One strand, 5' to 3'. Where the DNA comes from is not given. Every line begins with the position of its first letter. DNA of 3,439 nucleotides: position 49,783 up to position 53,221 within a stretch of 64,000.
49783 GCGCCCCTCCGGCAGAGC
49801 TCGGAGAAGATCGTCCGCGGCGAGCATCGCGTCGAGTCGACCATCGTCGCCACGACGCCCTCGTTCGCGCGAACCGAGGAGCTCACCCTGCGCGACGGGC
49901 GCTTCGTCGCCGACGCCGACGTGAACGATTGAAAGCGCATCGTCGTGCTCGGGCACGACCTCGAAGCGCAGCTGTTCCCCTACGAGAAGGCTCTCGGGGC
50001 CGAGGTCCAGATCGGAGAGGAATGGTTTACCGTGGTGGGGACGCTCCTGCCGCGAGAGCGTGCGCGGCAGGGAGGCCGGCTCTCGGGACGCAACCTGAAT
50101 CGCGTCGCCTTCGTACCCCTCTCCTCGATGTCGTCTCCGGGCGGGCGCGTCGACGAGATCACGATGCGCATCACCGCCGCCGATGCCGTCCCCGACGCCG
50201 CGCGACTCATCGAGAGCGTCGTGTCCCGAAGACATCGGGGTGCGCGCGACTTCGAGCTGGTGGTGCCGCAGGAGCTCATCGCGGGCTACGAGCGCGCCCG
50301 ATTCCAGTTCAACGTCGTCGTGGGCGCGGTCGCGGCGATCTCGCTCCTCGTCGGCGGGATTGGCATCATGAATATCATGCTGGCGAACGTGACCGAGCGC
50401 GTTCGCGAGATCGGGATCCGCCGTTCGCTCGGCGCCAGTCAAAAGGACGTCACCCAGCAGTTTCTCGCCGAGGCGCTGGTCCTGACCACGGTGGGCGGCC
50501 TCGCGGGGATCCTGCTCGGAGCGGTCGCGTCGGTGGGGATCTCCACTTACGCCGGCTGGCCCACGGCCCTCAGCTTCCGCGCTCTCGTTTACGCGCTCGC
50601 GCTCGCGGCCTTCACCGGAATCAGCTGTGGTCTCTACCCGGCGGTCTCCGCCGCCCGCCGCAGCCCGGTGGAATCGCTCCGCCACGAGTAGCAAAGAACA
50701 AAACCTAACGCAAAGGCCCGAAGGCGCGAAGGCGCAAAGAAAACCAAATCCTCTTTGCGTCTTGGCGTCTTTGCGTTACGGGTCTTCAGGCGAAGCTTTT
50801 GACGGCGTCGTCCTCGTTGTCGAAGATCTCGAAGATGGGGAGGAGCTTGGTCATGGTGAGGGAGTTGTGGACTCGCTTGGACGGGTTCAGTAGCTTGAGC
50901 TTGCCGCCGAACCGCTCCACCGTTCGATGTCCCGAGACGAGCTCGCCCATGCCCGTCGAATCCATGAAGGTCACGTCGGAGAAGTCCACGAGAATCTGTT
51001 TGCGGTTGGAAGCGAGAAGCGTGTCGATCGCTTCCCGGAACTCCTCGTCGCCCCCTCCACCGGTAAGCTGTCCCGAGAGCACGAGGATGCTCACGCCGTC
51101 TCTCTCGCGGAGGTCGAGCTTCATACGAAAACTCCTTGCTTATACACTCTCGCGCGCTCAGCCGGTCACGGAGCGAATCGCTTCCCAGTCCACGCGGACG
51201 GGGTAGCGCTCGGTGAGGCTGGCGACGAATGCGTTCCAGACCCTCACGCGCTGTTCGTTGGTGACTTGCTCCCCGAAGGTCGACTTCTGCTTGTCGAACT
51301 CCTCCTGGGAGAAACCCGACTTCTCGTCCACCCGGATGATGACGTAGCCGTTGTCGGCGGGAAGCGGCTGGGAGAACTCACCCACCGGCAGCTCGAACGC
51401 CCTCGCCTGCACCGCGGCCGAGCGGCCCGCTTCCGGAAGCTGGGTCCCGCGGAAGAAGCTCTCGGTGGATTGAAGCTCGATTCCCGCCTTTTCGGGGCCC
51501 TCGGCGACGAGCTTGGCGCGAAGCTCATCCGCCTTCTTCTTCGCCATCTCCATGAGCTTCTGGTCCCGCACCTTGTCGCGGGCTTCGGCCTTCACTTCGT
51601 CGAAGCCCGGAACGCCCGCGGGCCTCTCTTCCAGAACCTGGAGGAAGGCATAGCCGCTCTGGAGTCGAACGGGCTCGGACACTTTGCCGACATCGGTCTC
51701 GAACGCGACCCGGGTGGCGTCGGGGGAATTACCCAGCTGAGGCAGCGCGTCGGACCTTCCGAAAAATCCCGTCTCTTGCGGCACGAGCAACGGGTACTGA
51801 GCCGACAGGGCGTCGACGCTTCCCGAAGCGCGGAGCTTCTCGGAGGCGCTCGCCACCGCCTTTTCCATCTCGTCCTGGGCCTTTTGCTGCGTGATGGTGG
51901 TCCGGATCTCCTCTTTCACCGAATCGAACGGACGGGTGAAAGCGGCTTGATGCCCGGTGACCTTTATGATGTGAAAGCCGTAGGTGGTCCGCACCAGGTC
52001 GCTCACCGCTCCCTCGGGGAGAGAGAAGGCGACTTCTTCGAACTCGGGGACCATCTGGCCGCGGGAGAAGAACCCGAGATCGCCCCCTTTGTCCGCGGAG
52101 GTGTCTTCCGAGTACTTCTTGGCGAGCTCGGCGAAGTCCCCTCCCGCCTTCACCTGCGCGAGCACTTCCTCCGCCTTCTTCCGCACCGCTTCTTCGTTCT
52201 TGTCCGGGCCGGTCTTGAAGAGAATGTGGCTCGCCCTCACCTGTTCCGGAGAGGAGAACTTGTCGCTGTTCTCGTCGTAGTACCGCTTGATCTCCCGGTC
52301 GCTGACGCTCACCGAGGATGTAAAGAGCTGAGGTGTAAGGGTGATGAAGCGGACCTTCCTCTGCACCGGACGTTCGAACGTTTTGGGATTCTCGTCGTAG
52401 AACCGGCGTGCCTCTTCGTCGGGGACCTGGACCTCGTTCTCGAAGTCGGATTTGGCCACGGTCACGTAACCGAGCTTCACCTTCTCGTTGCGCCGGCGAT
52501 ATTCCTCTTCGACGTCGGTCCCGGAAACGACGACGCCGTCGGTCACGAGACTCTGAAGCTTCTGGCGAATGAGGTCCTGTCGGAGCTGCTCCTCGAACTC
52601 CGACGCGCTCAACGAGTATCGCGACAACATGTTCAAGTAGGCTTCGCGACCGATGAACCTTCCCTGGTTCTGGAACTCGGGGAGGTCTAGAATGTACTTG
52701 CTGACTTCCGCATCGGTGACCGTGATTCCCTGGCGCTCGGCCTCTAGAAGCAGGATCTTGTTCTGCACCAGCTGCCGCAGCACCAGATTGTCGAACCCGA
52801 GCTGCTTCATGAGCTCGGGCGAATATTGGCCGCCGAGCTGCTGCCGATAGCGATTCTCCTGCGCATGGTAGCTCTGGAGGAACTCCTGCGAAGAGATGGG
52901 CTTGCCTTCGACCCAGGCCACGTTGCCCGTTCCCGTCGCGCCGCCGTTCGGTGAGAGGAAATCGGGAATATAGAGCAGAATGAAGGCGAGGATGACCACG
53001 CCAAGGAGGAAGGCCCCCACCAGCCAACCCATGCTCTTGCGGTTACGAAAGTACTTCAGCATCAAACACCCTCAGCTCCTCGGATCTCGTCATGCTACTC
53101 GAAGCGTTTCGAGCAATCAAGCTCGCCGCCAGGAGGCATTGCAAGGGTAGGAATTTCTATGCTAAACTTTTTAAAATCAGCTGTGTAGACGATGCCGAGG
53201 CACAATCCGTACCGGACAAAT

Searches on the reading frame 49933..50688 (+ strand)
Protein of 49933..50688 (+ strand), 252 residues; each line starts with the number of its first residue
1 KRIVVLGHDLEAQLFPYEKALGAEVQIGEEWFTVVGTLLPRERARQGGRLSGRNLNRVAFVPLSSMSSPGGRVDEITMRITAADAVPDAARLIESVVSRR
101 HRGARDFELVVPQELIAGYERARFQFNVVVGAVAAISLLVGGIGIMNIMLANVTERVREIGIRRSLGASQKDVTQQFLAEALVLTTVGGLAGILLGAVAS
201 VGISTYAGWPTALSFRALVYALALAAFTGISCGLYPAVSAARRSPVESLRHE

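Call 71: search_protein_families(library=pfam, proteins=[window:49933-50688:+], max_evalue=0.001)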
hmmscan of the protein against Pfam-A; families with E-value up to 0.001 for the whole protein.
window:49933-50688:+ (252 aa): 3 families
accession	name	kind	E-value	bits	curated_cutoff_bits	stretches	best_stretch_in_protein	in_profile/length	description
PF02687.27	FtsX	-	1.6e-19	70.6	25.5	1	132-245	2-120/120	FtsX-like permease C-terminal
PF12704.14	MacB_PCD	-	3.5e-08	34.4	27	1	2-95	121-206/207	MacB-like periplasmic core domain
PF12698.13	ABC2_membrane_3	-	0.00015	21.4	31.6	1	111-228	146-258/347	ABC-2 family transporter protein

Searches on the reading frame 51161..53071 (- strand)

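Call 71: search_protein_families(library=pfam, proteins=[window:51161-53071:-], max_evalue=0.001)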
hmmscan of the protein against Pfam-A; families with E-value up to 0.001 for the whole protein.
window:51161-53071:- (637 aa): 6 families
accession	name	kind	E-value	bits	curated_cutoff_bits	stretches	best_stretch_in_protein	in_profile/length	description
PF13145.12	Rotamase_2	-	9.1e-43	146.4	27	3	256-387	1-121/121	PPIC-type PPIASE domain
PF13624.11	SurA_N_3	-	2e-40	138.7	27.2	1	4-173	1-162/162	SurA-like N-terminal domain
PF13616.12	Rotamase_3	-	1.2e-39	135.9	22.5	1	261-373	3-114/116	PPIC-type PPIASE domain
PF00639.27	Rotamase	-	1.3e-37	129.1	21.7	1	282-372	1-96/97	PPIC-type PPIASE domain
PF13623.11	SurA_N_2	-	1.2e-25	90.6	28.5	1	12-139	7-136/145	SurA-like N-terminal domain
PF09312.16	SurA_N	-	0.00096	19.8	30.8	0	93-172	42-117/118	SurA N-terminal domain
